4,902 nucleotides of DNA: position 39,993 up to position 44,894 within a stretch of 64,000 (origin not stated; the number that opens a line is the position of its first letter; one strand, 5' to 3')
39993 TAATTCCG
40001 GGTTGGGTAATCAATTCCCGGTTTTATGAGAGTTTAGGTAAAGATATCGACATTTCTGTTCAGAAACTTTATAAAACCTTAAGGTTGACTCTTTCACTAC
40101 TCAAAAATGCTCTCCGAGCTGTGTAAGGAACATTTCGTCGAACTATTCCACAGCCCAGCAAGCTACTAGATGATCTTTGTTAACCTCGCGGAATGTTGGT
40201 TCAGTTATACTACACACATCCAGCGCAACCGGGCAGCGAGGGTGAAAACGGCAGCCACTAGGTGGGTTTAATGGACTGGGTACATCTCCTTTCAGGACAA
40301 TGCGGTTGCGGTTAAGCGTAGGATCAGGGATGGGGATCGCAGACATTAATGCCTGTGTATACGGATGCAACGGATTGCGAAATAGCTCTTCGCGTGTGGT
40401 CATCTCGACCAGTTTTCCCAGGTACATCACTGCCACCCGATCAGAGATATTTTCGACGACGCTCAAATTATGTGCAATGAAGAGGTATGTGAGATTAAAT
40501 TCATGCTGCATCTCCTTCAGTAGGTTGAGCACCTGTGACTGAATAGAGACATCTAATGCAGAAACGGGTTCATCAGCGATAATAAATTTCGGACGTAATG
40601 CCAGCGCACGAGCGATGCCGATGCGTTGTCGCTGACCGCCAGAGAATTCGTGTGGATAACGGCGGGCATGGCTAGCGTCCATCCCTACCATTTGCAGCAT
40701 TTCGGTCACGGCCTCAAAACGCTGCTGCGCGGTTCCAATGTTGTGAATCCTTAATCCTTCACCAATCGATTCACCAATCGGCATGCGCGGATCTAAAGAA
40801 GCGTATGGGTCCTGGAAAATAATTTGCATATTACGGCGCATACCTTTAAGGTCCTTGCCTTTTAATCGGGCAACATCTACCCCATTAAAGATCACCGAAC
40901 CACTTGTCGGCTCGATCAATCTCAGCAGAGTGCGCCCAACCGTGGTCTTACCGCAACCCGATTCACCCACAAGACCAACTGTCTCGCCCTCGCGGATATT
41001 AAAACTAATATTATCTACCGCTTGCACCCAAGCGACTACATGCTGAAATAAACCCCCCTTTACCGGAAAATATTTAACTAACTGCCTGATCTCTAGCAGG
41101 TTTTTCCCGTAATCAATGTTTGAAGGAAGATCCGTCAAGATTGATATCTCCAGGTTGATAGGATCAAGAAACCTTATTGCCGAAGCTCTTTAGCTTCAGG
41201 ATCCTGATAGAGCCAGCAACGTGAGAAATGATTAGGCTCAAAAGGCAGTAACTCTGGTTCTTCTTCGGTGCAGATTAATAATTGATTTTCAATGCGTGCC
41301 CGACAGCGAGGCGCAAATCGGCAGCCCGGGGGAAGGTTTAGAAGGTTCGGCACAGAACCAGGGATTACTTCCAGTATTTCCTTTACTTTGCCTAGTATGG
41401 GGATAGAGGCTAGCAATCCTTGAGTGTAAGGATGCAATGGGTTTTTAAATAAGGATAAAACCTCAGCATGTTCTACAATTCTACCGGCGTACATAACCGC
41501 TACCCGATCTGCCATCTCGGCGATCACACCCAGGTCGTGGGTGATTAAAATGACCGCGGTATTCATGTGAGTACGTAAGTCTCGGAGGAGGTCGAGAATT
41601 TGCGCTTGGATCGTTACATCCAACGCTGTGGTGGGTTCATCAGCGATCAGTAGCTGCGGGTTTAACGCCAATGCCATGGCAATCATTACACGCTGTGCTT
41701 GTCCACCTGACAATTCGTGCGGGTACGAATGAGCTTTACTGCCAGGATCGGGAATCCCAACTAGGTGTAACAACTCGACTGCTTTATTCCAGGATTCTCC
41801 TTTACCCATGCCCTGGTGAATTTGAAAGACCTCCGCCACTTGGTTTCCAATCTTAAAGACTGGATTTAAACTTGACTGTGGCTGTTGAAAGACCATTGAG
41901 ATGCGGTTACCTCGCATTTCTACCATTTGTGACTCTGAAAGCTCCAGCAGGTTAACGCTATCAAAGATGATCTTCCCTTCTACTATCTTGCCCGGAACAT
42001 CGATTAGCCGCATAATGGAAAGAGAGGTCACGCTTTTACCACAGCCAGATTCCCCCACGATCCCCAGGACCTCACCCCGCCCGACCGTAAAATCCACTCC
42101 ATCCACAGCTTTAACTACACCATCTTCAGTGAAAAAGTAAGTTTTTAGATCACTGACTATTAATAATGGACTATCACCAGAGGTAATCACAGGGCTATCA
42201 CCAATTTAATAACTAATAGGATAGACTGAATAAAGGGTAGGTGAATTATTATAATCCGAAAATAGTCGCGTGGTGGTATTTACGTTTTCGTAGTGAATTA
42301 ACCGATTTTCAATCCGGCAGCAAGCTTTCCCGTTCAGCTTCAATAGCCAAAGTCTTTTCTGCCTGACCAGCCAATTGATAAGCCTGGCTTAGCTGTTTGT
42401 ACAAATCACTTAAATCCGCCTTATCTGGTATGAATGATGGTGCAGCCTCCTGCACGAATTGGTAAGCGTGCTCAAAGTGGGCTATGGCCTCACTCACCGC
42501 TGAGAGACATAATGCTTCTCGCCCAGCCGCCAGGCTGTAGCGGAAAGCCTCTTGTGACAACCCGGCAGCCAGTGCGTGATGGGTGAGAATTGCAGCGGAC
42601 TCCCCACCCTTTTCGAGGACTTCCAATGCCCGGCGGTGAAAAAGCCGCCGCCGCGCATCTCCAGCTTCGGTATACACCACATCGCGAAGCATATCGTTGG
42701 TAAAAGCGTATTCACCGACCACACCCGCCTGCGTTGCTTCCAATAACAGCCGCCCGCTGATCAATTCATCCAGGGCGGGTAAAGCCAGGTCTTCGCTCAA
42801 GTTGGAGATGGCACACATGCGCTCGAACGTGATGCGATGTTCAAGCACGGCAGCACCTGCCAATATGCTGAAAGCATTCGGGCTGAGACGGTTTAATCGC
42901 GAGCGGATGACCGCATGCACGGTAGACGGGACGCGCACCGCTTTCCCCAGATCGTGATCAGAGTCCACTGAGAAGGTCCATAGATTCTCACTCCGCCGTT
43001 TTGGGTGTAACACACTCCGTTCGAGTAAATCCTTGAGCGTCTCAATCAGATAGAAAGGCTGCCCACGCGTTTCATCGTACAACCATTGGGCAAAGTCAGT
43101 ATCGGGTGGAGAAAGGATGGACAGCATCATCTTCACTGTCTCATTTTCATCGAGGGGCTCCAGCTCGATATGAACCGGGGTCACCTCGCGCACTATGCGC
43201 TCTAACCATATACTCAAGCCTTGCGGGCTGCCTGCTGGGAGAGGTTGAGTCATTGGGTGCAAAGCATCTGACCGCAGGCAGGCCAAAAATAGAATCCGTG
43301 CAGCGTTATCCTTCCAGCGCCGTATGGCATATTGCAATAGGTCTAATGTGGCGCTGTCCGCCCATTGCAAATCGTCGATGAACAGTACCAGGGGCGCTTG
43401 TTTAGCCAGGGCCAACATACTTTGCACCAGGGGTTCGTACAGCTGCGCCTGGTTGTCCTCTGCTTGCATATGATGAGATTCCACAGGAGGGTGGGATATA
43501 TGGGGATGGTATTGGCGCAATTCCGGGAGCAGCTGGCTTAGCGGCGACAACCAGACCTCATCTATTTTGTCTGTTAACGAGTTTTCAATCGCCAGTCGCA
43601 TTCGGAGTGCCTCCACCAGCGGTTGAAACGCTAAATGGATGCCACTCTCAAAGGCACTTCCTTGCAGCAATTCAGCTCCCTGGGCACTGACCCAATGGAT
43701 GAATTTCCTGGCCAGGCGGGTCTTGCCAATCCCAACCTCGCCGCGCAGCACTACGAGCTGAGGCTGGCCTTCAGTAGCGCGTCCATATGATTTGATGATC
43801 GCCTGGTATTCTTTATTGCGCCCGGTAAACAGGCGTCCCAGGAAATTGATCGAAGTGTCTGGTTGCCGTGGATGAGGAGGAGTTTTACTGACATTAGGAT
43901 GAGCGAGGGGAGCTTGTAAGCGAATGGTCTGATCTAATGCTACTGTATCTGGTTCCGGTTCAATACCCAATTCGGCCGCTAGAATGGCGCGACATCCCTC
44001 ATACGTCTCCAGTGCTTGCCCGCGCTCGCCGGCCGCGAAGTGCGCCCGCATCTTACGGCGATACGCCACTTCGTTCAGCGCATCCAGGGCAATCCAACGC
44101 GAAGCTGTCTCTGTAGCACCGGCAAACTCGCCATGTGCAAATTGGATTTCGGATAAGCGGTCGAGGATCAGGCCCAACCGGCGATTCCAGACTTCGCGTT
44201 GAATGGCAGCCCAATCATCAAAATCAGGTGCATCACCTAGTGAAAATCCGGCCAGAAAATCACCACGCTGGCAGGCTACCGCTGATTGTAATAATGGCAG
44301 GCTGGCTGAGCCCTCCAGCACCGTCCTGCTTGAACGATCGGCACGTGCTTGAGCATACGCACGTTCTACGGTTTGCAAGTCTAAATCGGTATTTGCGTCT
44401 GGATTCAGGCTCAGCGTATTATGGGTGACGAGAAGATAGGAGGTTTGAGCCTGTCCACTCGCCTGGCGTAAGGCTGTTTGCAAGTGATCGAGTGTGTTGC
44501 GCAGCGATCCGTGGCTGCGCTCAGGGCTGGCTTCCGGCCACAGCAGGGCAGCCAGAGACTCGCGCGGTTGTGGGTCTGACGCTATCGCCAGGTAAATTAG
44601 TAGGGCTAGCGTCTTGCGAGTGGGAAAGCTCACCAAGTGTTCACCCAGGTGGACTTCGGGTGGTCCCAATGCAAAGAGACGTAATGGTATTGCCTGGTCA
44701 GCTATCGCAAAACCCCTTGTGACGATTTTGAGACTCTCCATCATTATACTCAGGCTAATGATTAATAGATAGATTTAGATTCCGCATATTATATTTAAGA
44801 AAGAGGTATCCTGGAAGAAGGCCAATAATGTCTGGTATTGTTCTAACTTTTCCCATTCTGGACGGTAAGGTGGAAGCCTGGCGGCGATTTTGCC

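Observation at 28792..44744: Four tandem non-Pyl MttB-superfamily genes wired into an Opp/Dpp-type importer operon with a saccharopine-DH-family enzyme and a SARP-AAA-TPR regulator, with no corrinoid partner in sight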

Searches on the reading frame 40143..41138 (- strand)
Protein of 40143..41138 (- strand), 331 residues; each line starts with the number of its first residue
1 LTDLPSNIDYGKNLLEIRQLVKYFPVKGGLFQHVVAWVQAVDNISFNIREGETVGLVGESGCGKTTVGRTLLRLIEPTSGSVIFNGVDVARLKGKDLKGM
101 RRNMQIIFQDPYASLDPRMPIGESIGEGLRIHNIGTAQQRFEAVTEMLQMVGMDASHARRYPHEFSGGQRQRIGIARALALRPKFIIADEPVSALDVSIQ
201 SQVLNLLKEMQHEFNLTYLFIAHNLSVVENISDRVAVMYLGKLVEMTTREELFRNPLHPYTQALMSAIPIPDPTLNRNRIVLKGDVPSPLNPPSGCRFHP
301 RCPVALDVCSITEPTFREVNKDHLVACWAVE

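Call 3: search_protein_families(library=pfam, proteins=[window:40143-41138:-])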
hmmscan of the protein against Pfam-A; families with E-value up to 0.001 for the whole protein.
window:40143-41138:- (331 aa): 4 families
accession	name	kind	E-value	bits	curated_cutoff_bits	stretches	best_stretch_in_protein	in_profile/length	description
PF00005.33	ABC_tran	-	8.1e-35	120.8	25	1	42-192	2-136/137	ABC transporter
PF08352.17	oligo_HPY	-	2.8e-21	76.1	27.1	1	244-309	1-65/65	Oligopeptide/dipeptide transporter, C-terminal region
PF02463.25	SMC_N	-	0.00026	20.9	40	0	55-238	28-212/220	RecF/RecN/SMC N terminal domain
PF13304.12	AAA_21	-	0.00086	19.9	27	0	161-212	234-288/304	AAA domain, putative AbiEii toxin, Type IV TA system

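Call 4: search_protein_families(library=ncbifam, proteins=[window:40143-41138:-])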
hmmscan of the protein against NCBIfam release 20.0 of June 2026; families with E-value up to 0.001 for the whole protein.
window:40143-41138:- (331 aa): 188 families (the best 25 are shown)
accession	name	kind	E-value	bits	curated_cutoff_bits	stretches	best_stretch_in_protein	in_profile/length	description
NF008453.0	PRK11308.1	subfamily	6.5e-124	413.5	408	1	11-331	9-327/334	dipeptide ABC transporter ATP-binding protein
NF011659.0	PRK15079.1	equivalog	5e-120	400.2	540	1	12-330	9-331/334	murein tripeptide/oligopeptide ABC transporter ATP binding protein OppF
NF007613.0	PRK10261.1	equivalog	1.4e-110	370.6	1077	1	11-290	310-590/623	glutathione ABC transporter ATP-binding protein GsiA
NF043071.1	DppF_dipep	equivalog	6e-108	361.2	660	1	12-331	11-328/331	dipeptide ABC transporter ATP-binding subunit DppF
NF043078.1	MMSYN1_0168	equivalog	2.7e-97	327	800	3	143-282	472-611/649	oligopeptide ABC transporter ATP-binding protein OppF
NF011713.0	PRK15134.1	equivalog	1.7e-87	294.2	834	2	12-193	273-454/529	microcin C ABC transporter ATP-binding protein YejF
NF007010.1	PRK09473.1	subfamily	2.2e-77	259.9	575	1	36-329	16-313/318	oligopeptide ABC transporter ATP-binding protein OppD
TIGR02769.1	nickel_nikE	equivalog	2.4e-76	256.7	332.55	1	14-273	2-258/265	nickel import ATP-binding protein NikE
NF008246.0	PRK11022.1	equivalog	4.9e-72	242.8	541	1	36-327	18-314/326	dipeptide ABC transporter ATP-binding protein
NF043079.1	MMSYN1_0167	equivalog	7.5e-72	242.9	740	2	95-329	298-534/561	oligopeptide ABC transporter ATP-binding protein OppD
NF007739.0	PRK10419.1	subfamily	5.3e-68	229.5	354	1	13-273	2-259/268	nickel ABC transporter ATP-binding protein NikE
NF011692.0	PRK15112.1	equivalog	4.1e-61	206.9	452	1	13-266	4-252/269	putrescine export ABC transporter ATP-binding protein SapF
TIGR02770.1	nickel_nikD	equivalog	9.2e-56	188.8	318.7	1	41-267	2-228/230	nickel import ATP-binding protein NikD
NF011674.0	PRK15093.1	equivalog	6.1e-55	186.6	627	1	31-328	13-322/330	putrescine export ABC transporter ATP-binding protein SapD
NF047576.1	opine_ATP_CntF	equivalog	9.5e-55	185.7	385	1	40-267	19-252/264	staphylopine uptake ABC transporter ATP-binding protein CntF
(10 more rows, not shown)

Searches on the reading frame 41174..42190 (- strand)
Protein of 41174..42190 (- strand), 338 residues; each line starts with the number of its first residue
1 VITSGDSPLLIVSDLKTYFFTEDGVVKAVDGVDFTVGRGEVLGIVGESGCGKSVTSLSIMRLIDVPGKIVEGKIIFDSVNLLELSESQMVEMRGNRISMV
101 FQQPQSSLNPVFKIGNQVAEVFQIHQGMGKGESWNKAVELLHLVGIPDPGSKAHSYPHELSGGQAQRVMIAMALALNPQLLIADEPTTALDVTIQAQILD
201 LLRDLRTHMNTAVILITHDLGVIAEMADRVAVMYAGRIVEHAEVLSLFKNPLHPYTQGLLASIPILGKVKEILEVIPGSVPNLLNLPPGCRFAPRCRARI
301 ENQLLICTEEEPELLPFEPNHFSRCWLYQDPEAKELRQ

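Call 3: search_protein_families(library=pfam, proteins=[window:41174-42190:-])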
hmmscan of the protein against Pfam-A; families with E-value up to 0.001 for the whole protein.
window:41174-42190:- (338 aa): 4 families
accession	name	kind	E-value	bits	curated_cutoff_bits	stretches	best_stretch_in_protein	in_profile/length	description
PF00005.33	ABC_tran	-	3.1e-27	96.3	25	1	30-188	2-137/137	ABC transporter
PF08352.17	oligo_HPY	-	2e-19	70.1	27.1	1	239-300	1-62/65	Oligopeptide/dipeptide transporter, C-terminal region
PF02463.25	SMC_N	-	3.8e-05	23.6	40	1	43-233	28-212/220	RecF/RecN/SMC N terminal domain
PF13304.12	AAA_21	-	6.1e-05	23.7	27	1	161-223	239-303/304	AAA domain, putative AbiEii toxin, Type IV TA system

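Call 4: search_protein_families(library=ncbifam, proteins=[window:41174-42190:-])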
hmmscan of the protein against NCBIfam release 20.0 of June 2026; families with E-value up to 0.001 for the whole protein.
window:41174-42190:- (338 aa): 185 families (the best 25 are shown)
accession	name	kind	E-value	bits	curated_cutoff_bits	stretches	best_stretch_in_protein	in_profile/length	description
NF007010.1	PRK09473.1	subfamily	7.2e-109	363.4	575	1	9-329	1-315/318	oligopeptide ABC transporter ATP-binding protein OppD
NF008246.0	PRK11022.1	equivalog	1.4e-105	353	541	1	9-327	3-316/326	dipeptide ABC transporter ATP-binding protein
NF043079.1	MMSYN1_0167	equivalog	1.2e-95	321.4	740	2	87-334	298-540/561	oligopeptide ABC transporter ATP-binding protein OppD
NF007613.0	PRK10261.1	equivalog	5e-88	296.1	1077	1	8-270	11-279/623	glutathione ABC transporter ATP-binding protein GsiA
NF011713.0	PRK15134.1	equivalog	1.4e-84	284.6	834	1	7-264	3-261/529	microcin C ABC transporter ATP-binding protein YejF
NF008453.0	PRK11308.1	subfamily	3.8e-82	276.2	408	1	15-322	24-321/334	dipeptide ABC transporter ATP-binding protein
NF011674.0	PRK15093.1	equivalog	2.5e-76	256.9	627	1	8-298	2-300/330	putrescine export ABC transporter ATP-binding protein SapD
TIGR02770.1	nickel_nikD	equivalog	8.1e-76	254.4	318.7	1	29-261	2-227/230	nickel import ATP-binding protein NikD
NF011659.0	PRK15079.1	equivalog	1.1e-74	251.2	540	1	12-325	23-328/334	murein tripeptide/oligopeptide ABC transporter ATP binding protein OppF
NF043071.1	DppF_dipep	equivalog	4.3e-73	246.6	660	1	14-319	18-319/331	dipeptide ABC transporter ATP-binding subunit DppF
NF047578.1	opine_ATP_CntD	equivalog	2.5e-72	243.3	380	1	27-262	18-252/266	staphylopine uptake ABC transporter ATP-binding protein CntD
NF047576.1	opine_ATP_CntF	equivalog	3.1e-72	243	385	1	28-262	19-252/264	staphylopine uptake ABC transporter ATP-binding protein CntF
NF043078.1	MMSYN1_0168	equivalog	5.2e-56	190.6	800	2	155-265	489-599/649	oligopeptide ABC transporter ATP-binding protein OppF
TIGR02769.1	nickel_nikE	equivalog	1.5e-50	172.1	332.55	1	20-262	18-252/265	nickel import ATP-binding protein NikE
NF007739.0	PRK10419.1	subfamily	2.6e-47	161.6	354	1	24-245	23-237/268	nickel ABC transporter ATP-binding protein NikE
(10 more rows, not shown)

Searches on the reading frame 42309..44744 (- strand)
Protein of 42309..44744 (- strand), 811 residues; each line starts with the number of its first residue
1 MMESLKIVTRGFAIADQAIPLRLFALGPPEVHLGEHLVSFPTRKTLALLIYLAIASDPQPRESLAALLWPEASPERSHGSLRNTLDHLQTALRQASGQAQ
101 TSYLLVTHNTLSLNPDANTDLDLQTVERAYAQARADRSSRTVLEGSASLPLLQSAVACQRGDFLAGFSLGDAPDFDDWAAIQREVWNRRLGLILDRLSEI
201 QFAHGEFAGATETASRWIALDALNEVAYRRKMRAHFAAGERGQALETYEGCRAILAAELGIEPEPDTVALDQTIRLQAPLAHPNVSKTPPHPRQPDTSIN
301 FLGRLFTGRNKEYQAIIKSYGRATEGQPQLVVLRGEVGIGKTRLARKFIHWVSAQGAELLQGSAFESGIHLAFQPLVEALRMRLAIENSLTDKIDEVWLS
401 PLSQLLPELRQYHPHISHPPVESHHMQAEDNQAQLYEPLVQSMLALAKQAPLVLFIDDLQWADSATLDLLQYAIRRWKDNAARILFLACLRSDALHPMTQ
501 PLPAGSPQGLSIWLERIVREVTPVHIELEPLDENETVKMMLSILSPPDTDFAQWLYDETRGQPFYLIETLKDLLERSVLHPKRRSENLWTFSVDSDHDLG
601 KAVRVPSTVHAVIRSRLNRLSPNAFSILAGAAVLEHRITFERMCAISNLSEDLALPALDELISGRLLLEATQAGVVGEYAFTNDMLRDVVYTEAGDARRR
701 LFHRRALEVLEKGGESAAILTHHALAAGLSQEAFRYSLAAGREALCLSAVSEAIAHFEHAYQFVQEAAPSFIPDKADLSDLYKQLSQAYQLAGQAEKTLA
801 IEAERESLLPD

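Call 6: search_protein_families(library=pfam, proteins=[window:42309-44744:-], max_evalue=0.001)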
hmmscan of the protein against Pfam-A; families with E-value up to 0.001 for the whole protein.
window:42309-44744:- (811 aa): 5 families
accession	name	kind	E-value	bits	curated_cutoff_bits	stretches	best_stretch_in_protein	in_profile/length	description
PF13191.12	AAA_16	-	1.9e-21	77.7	32.6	1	306-476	2-158/167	AAA ATPase domain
PF03704.23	BTAD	-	2.3e-19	70.6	22.1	1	121-275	1-146/146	Bacterial transcriptional activator domain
PF13401.12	AAA_22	-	4.6e-06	27.4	27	1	327-482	4-116/130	AAA domain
PF24883.2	NPHP3_N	-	8.7e-06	26.5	24.8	1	325-471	19-147/164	Nephrocystin 3, N-terminal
PF05729.18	NACHT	-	0.00052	20.3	26.7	0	330-542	2-162/167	NACHT domain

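Call 63: search_protein_families(library=pfam, proteins=[window:42309-44744:-], max_evalue=0.1)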
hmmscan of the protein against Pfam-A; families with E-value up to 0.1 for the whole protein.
window:42309-44744:- (811 aa): 10 families
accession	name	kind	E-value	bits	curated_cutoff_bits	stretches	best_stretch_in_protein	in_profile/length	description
PF13191.12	AAA_16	-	1.9e-21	77.7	32.6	1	306-476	2-158/167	AAA ATPase domain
PF03704.23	BTAD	-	2.3e-19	70.6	22.1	1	121-275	1-146/146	Bacterial transcriptional activator domain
PF13401.12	AAA_22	-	4.6e-06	27.4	27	1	327-482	4-116/130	AAA domain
PF24883.2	NPHP3_N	-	8.7e-06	26.5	24.8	1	325-471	19-147/164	Nephrocystin 3, N-terminal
PF05729.18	NACHT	-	0.00052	20.3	26.7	1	330-542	2-162/167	NACHT domain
PF20720.3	nSTAND3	-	0.0034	17.5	27.2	1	329-363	18-52/155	Novel STAND NTPase 3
PF25199.1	nSTAND_NTPase5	-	0.014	15.7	34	0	314-354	26-68/145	Novel STAND NTPase 5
PF02367.23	TsaE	-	0.014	15.7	26.6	1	312-353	6-46/128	Threonylcarbamoyl adenosine biosynthesis protein TsaE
PF07728.20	AAA_5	-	0.037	14.5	22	0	331-365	2-36/139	AAA domain (dynein-related subfamily)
PF22703.2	Cdc6_lid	-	0.056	13.8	27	0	76-100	31-55/68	Cdc6 AAA+ ATPase-type lid domain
